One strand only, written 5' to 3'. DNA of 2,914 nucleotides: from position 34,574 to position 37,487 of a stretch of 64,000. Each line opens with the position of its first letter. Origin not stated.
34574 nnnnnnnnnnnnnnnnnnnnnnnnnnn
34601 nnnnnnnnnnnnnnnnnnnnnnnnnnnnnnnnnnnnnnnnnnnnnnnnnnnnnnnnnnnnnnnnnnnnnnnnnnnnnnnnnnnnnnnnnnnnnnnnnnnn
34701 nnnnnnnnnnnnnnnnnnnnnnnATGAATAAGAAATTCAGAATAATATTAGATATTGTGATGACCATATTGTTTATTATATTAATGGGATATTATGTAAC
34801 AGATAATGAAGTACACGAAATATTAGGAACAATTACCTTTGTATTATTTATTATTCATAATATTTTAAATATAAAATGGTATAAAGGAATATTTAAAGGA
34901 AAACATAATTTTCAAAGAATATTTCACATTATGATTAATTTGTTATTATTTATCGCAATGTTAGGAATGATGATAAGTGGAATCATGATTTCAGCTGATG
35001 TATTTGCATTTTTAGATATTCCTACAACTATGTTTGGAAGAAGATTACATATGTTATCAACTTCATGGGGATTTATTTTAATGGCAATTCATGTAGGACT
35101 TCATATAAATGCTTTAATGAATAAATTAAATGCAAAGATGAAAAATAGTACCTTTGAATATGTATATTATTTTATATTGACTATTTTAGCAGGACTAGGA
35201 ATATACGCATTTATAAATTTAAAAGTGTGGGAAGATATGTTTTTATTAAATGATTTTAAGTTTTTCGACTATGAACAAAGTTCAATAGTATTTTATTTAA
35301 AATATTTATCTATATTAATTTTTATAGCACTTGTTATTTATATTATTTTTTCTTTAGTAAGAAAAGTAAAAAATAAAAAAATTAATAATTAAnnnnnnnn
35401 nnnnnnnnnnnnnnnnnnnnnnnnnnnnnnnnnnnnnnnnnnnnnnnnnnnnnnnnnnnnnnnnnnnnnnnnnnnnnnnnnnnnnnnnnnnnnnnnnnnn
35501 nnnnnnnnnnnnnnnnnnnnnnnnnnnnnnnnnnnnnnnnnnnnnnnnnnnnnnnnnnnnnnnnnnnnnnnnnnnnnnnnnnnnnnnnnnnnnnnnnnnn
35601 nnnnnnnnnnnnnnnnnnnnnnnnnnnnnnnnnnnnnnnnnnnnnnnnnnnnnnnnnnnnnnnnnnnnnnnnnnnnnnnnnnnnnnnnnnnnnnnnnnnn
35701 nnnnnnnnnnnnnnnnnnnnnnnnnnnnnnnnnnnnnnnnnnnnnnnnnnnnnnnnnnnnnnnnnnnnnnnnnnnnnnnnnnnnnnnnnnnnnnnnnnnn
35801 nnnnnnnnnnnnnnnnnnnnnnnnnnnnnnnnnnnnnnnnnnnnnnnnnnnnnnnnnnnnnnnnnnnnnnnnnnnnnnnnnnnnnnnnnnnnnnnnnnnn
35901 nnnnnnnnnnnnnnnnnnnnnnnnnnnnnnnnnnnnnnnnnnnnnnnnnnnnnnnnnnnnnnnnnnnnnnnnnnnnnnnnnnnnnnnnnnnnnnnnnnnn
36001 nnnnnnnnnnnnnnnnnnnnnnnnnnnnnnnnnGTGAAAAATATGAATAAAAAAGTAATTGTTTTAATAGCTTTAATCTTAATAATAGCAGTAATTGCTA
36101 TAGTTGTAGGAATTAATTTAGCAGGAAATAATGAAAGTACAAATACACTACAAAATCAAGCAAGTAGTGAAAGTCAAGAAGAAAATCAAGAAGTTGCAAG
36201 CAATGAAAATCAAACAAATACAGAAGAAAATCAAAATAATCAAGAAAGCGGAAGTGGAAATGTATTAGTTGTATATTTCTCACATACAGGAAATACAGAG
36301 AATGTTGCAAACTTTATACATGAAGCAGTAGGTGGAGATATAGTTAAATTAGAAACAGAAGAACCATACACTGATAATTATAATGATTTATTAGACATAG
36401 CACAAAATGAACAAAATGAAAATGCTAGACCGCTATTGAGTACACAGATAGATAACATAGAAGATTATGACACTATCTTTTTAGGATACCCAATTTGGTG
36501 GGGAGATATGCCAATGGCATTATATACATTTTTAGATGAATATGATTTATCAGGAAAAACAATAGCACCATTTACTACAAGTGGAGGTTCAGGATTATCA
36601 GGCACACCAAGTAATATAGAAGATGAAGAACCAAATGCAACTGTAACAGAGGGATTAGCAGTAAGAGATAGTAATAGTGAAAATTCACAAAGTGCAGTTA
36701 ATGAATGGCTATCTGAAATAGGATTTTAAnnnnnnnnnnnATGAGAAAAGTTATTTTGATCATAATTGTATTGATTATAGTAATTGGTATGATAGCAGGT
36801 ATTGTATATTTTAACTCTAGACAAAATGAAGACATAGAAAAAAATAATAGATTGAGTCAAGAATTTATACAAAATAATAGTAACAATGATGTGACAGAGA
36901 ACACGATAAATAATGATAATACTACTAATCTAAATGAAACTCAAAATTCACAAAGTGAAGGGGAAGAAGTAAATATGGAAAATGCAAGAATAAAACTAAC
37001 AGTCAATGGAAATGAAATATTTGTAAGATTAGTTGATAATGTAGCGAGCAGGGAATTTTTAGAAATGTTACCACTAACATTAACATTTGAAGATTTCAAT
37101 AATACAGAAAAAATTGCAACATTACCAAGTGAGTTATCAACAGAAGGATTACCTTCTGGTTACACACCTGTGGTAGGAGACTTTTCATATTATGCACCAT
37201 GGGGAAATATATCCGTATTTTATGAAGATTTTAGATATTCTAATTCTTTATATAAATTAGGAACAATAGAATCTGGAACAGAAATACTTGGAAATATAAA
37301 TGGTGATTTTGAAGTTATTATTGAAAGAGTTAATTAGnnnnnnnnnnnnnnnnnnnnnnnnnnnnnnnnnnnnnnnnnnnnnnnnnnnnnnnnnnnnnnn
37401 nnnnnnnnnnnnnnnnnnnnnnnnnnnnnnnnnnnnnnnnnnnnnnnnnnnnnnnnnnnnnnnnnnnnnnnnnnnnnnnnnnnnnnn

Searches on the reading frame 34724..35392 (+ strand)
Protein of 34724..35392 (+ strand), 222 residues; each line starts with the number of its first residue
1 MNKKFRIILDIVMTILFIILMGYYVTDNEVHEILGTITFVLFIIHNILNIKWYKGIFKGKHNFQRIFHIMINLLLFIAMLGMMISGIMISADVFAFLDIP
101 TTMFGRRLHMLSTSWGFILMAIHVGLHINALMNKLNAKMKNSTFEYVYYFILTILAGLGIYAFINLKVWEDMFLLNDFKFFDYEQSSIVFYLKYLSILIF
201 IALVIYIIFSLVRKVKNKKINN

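Call 17: search_protein_families(library=pfam, proteins=[window:34724-35392:+])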
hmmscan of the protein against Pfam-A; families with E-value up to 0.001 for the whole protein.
window:34724-35392:+ (222 aa): 1 family
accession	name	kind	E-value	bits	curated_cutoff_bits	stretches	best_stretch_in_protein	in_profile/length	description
PF14358.11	DUF4405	-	2e-11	44.7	26.7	1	70-127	1-65/66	Domain of unknown function (DUF4405)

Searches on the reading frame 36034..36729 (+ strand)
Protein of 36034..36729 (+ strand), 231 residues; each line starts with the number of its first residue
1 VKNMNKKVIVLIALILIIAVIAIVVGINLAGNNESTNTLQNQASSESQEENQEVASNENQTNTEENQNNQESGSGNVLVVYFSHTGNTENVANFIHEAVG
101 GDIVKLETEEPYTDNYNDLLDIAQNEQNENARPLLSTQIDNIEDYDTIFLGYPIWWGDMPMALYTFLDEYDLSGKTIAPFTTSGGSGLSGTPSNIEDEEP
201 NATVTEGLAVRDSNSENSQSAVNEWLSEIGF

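Call 17: search_protein_families(library=pfam, proteins=[window:36034-36729:+])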
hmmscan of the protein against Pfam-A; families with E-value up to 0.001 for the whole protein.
window:36034-36729:+ (231 aa): 5 families
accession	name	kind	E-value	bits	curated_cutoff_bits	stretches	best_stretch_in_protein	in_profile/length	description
PF12682.12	Flavodoxin_4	-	1.3e-32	112.8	24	1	76-228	1-154/155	Flavodoxin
PF12724.12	Flavodoxin_5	-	2.6e-08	34.7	27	0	78-110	1-35/145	Flavodoxin domain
PF12641.12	Flavodoxin_3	-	3.4e-08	33.9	27.5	1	78-117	1-42/160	Flavodoxin domain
PF02525.22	Flavodoxin_2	-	2.1e-07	31.3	27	1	119-189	48-124/198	Flavodoxin-like fold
PF03358.20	FMN_red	-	1.6e-05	25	24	1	83-187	11-120/152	NADPH-dependent FMN reductase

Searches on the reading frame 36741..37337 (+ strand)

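Call 17: search_protein_families(library=pfam, proteins=[window:36741-37337:+])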
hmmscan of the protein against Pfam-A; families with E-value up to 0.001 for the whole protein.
window:36741-37337:+ (198 aa): 2 families
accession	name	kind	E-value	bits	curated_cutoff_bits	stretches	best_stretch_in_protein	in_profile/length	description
PF18050.6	Cyclophil_like2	-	2.3e-34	118.3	22.7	1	86-195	1-115/115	Cyclophilin-like family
PF23958.1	DUF7287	-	0.00029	21.9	27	1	6-84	16-94/157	Family of unknown function (DUF7287)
